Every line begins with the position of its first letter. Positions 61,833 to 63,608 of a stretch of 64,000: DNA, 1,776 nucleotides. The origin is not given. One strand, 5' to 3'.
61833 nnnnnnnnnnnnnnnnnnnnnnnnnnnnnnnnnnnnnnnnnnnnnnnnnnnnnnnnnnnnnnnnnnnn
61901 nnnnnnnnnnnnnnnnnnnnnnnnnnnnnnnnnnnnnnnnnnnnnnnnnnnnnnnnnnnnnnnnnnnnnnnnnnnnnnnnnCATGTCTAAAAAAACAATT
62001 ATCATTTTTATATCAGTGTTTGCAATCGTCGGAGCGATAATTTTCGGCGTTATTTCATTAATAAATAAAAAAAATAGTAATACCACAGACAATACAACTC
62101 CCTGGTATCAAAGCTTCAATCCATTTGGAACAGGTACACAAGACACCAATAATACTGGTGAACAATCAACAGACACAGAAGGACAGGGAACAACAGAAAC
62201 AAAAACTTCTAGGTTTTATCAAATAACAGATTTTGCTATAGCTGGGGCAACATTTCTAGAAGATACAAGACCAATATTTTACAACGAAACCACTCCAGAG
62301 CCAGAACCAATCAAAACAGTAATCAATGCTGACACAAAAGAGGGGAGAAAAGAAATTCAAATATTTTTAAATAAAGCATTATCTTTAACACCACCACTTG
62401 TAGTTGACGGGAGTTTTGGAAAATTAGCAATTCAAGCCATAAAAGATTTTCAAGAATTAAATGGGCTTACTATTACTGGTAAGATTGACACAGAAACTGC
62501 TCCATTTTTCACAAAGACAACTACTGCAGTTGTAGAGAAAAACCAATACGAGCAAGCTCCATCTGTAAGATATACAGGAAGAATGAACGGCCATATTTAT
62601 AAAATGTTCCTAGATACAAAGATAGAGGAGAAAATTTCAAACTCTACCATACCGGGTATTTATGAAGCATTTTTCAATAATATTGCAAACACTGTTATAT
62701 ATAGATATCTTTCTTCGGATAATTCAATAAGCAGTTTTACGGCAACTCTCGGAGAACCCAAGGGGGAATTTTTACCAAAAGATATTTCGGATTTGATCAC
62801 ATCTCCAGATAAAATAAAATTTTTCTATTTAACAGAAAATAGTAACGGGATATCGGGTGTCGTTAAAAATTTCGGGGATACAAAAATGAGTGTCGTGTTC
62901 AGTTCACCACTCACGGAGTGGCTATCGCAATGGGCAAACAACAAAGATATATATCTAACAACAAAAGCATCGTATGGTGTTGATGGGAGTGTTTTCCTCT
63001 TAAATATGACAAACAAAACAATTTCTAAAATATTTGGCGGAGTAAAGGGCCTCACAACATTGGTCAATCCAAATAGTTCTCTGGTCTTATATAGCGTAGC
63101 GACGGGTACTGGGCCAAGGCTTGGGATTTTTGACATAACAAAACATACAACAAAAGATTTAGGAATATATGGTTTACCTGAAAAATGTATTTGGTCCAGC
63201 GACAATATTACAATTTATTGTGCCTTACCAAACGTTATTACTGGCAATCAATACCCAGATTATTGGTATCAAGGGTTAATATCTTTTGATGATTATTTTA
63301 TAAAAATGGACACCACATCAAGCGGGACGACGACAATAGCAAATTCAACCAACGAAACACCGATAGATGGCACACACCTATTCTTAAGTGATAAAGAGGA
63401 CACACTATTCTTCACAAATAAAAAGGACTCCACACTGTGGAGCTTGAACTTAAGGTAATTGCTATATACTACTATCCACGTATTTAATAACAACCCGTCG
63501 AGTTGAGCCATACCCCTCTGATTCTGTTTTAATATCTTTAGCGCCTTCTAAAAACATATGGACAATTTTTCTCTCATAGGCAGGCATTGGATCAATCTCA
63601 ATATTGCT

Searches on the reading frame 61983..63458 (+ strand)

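Call 42: search_protein_families(library=pfam, proteins=[window:61983-63458:+], max_evalue=0.001)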
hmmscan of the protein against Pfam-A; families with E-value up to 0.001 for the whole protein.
window:61983-63458:+ (491 aa): 2 families
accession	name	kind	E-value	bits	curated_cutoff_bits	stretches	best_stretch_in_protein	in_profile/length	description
PF01471.23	PG_binding_1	-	5.5e-10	39.7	23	1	120-172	3-53/57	Putative peptidoglycan binding domain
PF10411.14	DsbC_N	-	0.00076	19.5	25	0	295-341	16-63/70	Disulfide bond isomerase protein N-terminal domain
